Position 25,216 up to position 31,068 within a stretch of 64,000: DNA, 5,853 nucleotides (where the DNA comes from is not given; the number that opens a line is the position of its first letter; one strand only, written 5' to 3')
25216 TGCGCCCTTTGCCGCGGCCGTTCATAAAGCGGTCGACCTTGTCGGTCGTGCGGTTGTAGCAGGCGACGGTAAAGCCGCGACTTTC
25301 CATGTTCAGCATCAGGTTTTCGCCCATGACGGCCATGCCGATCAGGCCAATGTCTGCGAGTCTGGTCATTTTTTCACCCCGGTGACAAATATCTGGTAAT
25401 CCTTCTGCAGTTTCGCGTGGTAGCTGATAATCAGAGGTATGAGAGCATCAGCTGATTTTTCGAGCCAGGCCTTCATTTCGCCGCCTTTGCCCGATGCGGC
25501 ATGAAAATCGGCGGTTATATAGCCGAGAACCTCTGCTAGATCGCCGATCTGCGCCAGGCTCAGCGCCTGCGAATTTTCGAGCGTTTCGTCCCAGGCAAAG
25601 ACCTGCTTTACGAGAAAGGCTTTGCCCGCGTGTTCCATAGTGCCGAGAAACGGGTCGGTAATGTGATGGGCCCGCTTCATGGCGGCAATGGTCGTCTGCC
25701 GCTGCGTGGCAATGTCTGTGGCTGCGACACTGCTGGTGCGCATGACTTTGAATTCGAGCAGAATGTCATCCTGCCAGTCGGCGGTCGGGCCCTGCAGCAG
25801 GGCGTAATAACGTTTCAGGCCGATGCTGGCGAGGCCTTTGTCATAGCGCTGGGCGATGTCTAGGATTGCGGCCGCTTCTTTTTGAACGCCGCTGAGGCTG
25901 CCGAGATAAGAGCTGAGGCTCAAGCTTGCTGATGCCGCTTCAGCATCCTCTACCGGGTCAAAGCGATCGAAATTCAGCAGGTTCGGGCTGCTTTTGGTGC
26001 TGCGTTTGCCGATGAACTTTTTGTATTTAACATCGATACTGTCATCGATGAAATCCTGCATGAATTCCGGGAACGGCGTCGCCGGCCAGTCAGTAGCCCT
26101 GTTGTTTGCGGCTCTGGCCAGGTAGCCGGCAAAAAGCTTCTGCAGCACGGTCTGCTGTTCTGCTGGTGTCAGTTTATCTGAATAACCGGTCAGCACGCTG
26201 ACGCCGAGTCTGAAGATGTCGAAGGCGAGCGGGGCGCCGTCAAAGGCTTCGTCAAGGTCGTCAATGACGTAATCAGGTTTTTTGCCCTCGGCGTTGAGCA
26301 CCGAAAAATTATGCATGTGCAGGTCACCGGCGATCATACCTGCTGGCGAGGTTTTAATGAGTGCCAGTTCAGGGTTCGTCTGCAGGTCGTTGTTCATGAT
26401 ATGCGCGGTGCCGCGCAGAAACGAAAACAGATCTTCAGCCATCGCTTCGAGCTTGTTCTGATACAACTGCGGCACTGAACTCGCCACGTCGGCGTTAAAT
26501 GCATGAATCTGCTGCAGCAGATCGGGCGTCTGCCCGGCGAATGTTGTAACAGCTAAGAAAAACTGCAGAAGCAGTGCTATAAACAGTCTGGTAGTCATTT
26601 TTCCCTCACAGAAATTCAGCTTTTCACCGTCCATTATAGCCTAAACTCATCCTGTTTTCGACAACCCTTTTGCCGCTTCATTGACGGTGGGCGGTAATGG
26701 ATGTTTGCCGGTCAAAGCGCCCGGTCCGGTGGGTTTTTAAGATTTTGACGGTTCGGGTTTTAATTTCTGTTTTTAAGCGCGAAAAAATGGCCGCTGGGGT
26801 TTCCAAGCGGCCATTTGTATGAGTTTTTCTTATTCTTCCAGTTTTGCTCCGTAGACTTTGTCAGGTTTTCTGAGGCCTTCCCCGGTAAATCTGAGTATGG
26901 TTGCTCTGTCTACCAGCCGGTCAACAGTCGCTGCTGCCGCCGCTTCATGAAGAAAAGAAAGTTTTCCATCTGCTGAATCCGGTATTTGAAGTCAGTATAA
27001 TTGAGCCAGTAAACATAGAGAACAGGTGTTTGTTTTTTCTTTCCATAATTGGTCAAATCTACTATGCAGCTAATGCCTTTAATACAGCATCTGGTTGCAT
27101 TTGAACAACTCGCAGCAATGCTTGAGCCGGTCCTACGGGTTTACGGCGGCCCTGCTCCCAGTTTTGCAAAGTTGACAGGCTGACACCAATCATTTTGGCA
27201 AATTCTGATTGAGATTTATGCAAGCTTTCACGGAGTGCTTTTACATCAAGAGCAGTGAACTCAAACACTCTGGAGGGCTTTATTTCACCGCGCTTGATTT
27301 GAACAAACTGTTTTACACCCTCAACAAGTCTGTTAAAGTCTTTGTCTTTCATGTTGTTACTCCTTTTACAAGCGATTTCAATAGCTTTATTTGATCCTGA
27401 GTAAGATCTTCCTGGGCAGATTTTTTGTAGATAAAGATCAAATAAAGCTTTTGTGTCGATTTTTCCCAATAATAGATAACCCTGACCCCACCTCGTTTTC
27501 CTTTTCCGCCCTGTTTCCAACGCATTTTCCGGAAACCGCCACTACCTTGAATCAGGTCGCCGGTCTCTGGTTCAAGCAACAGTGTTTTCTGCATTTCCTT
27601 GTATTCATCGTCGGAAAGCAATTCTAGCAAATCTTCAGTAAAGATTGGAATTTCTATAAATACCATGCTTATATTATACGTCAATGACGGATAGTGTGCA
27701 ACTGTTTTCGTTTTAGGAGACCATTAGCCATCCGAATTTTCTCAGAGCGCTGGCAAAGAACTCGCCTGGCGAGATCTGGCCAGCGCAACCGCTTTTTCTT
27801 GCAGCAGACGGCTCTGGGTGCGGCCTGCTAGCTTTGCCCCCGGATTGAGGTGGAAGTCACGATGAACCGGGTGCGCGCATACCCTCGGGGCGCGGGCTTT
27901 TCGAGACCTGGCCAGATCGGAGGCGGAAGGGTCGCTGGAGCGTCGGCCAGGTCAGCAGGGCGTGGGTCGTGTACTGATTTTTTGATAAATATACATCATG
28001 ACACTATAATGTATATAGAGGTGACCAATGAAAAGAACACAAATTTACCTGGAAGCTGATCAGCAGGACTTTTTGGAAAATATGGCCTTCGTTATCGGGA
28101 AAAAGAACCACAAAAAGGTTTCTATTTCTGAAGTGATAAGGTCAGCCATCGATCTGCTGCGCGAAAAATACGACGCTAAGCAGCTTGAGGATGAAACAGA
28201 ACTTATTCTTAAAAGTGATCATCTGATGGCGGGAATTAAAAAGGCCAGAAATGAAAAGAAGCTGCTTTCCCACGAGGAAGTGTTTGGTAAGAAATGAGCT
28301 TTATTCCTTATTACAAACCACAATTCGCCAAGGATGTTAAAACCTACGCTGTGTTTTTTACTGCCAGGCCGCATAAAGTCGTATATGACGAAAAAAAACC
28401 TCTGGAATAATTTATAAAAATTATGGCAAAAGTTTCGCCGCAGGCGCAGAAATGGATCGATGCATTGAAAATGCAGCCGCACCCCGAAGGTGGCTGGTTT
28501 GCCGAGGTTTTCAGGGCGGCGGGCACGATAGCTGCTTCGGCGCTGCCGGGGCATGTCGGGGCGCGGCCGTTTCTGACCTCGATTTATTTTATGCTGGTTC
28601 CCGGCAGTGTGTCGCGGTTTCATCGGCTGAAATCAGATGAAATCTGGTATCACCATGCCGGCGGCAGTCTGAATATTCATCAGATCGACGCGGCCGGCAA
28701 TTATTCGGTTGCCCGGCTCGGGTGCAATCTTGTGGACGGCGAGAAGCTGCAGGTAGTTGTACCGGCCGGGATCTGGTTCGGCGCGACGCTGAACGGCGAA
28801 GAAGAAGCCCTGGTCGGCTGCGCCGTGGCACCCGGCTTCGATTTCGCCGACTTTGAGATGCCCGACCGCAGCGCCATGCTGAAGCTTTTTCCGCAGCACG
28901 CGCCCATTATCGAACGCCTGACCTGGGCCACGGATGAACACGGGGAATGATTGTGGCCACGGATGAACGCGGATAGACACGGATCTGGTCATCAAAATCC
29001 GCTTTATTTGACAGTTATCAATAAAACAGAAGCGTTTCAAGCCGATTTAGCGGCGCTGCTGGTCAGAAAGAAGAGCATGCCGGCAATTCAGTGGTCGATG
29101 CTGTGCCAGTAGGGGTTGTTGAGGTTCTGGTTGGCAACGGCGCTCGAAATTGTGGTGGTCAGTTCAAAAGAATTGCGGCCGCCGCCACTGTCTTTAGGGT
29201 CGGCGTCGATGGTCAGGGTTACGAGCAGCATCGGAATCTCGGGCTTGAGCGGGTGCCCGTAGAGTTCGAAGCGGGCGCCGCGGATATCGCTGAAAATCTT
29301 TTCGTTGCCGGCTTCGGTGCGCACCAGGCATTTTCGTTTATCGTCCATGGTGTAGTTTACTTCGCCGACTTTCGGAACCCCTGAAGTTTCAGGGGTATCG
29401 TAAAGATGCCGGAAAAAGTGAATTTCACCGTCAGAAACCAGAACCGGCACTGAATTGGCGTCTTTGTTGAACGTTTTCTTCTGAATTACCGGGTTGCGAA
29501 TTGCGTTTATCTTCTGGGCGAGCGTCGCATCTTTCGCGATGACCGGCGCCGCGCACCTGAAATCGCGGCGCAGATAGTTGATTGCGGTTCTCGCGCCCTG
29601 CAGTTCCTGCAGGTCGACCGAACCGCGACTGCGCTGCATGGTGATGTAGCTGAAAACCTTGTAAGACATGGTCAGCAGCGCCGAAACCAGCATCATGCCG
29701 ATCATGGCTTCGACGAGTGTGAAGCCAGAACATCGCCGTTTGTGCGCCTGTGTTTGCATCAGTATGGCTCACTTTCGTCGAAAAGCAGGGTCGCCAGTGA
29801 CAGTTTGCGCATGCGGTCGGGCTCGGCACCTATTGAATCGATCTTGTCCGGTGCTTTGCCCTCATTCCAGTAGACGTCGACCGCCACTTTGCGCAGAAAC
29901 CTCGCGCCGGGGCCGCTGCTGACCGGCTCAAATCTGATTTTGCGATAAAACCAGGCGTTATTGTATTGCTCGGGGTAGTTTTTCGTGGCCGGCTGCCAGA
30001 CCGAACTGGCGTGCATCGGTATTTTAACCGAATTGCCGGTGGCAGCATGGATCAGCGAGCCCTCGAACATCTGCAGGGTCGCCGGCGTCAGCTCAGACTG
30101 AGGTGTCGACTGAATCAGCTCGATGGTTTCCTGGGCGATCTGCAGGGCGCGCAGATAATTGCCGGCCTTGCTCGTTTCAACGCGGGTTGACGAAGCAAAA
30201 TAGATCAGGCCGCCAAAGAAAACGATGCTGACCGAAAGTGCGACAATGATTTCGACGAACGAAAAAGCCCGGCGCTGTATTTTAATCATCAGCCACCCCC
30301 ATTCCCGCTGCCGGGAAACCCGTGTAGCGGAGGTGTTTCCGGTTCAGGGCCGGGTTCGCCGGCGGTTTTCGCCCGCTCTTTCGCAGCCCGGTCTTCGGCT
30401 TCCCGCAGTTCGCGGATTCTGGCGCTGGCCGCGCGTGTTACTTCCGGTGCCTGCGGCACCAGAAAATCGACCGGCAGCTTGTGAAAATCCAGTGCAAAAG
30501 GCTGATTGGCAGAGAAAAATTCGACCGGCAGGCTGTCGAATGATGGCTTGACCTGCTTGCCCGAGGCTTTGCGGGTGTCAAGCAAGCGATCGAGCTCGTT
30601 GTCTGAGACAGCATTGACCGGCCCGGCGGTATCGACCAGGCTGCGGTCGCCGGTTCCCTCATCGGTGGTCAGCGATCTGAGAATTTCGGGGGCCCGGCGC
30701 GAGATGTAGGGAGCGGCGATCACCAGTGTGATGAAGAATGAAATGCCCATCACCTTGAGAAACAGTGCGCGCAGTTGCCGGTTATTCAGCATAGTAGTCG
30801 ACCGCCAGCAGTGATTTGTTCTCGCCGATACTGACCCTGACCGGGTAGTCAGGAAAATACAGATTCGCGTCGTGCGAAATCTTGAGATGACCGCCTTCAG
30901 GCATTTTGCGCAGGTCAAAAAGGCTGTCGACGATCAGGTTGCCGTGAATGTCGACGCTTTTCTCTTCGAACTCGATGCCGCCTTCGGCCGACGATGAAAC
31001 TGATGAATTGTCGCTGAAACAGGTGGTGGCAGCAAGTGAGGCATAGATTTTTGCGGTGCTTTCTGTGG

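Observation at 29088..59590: Dispersed, paralogous family of minor-pilin cassettes (8 prepilin-like genes in 4 loci) without any motor genes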

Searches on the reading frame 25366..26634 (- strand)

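Call 13: search_protein_families(library=pfam, proteins=[window:25366-26634:-], max_evalue=0.01)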
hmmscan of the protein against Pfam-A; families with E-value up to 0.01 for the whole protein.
window:25366-26634:- (422 aa): 1 family
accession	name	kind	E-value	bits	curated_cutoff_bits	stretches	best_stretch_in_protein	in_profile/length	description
PF10009.15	DUF2252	-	2.6e-42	145.7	22.3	1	54-417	2-390/392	Uncharacterized protein conserved in bacteria (DUF2252)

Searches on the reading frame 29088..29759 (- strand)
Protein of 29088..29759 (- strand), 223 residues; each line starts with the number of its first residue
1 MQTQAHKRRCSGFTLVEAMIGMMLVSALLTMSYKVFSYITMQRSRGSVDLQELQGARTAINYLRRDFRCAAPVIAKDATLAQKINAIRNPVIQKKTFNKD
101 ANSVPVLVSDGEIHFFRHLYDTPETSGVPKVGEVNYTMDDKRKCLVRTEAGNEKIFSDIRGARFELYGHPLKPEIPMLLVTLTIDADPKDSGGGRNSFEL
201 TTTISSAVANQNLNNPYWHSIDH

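Call 5: search_protein_families(library=pfam, proteins=[window:29088-29759:-], max_evalue=1)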
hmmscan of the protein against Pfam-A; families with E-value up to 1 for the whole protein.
window:29088-29759:- (223 aa): 1 family
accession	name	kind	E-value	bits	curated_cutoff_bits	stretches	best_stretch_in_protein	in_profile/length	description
PF07963.17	N_methyl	-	2.4e-06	27.3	21.2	1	7-33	1-27/27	Prokaryotic N-terminal methylation motif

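Call 6: search_protein_families(library=ncbifam, proteins=[window:29088-29759:-], max_evalue=1)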
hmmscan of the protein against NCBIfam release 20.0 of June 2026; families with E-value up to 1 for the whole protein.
window:29088-29759:- (223 aa): 11 families
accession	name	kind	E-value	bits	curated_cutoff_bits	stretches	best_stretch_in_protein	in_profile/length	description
NF038304.1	EPS_HpsC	equivalog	2.2e-05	24.2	200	1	2-108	12-110/318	hormogonium polysaccharide secretion pseudopilin HpsC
NF006453.0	PRK08808.1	equivalog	0.00012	21.2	295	1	7-80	3-77/211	type II secretion system protein J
TIGR02599.1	TIGR02599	subfamily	0.0027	17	256.5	1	12-69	1-58/361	Verru_Chthon cassette protein C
TIGR02532.1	IV_pilin_GFxxxE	domain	0.0074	16.1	16.3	1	11-31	2-22/24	prepilin-type N-terminal cleavage/methylation domain-containing protein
TIGR01711.1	gspJ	equivalog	0.0077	16.1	64.85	1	12-80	2-70/192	type II secretion system minor pseudopilin GspJ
NF041013.1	T4P_ComGE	equivalog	0.024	14.8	49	1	9-61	2-54/83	competence type IV pilus minor pilin ComGE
NF038303.1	EPS_HpsB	equivalog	0.029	14.4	150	1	11-43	3-35/211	hormogonium polysaccharide secretion pseudopilin HpsB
NF007848.0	PRK10557.1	equivalog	0.034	13.5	120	1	4-45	4-45/192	prepilin peptidase-dependent protein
NF007800.0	PRK10506.1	equivalog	0.058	13.2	158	1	7-37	5-35/163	prepilin peptidase-dependent protein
NF040999.1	pilin_ComGC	equivalog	0.068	13.4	75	1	11-30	2-21/84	competence type IV pilus major pilin ComGC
NF041002.1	pilin_ComGF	equivalog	0.11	12.7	80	1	11-43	2-34/139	competence type IV pilus minor pilin ComGF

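Call 47: search_solved_structures(query=window:29088-29759:-, max_evalue=10, show_alignments=2)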
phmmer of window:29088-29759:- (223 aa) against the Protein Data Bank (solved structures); distinct sequences matched with E-value up to 10: 3.
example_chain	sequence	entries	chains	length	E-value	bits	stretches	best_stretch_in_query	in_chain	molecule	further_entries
3k7c_A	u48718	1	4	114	0.45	13.6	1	72-108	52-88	Putative NTF2-like transpeptidase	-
9laa_A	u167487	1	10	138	0.97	12.5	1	7-126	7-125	Type IV pilin protein PilA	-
7tgg_A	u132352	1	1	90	1.4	12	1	8-60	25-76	Geopilin domain 1 protein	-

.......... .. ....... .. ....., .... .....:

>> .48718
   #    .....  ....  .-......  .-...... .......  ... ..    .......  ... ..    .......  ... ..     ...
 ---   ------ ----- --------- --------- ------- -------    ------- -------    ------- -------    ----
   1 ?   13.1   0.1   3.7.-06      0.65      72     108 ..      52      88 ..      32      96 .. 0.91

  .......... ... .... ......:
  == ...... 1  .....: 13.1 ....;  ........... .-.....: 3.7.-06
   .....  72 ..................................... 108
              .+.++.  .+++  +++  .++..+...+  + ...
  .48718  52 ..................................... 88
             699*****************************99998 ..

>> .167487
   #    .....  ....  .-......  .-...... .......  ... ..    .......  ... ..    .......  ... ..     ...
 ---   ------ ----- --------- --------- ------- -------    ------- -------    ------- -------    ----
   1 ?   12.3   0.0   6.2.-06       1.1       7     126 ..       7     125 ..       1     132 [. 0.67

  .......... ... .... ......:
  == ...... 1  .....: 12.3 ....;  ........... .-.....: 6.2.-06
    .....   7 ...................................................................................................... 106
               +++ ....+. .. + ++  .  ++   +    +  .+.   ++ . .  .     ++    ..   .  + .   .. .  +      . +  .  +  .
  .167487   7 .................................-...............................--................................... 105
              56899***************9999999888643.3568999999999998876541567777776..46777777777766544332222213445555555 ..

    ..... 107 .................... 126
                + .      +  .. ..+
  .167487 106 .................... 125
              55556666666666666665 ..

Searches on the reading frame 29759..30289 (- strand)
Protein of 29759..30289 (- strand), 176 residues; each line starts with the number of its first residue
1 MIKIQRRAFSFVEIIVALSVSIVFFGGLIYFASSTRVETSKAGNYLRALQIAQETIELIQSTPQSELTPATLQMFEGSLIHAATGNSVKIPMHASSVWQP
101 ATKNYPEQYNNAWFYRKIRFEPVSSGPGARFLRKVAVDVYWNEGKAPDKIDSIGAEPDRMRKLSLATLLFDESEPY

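Call 5: search_protein_families(library=pfam, proteins=[window:29759-30289:-], max_evalue=1)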
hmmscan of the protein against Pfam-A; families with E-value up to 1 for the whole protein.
window:29759-30289:- (176 aa): 2 families
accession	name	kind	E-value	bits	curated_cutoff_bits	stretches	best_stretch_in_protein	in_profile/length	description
PF01284.28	MARVEL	-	0.082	13.4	32.8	1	4-41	67-104/135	Membrane-associating domain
PF07963.17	N_methyl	-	0.087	12.9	21.2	1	6-28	4-26/27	Prokaryotic N-terminal methylation motif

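Call 6: search_protein_families(library=ncbifam, proteins=[window:29759-30289:-], max_evalue=1)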
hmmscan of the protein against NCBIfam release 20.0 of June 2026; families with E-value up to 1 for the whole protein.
window:29759-30289:- (176 aa): 1 family
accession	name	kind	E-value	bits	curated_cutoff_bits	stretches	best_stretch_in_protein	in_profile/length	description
NF041013.1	T4P_ComGE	equivalog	0.012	15.7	49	1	7-61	4-58/83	competence type IV pilus minor pilin ComGE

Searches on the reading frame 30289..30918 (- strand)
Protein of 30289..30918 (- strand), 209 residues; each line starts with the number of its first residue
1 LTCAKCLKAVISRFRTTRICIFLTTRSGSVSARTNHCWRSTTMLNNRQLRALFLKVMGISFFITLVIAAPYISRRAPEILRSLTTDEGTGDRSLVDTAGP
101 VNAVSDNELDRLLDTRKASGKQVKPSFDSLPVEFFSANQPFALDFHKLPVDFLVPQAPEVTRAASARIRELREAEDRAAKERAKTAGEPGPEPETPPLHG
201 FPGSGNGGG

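Call 5: search_protein_families(library=pfam, proteins=[window:30289-30918:-], max_evalue=1)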
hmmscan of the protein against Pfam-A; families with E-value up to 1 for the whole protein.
window:30289-30918:- (209 aa): 0 families

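Call 6: search_protein_families(library=ncbifam, proteins=[window:30289-30918:-], max_evalue=1)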
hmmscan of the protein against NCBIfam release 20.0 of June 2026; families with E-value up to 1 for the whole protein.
window:30289-30918:- (209 aa): 0 families
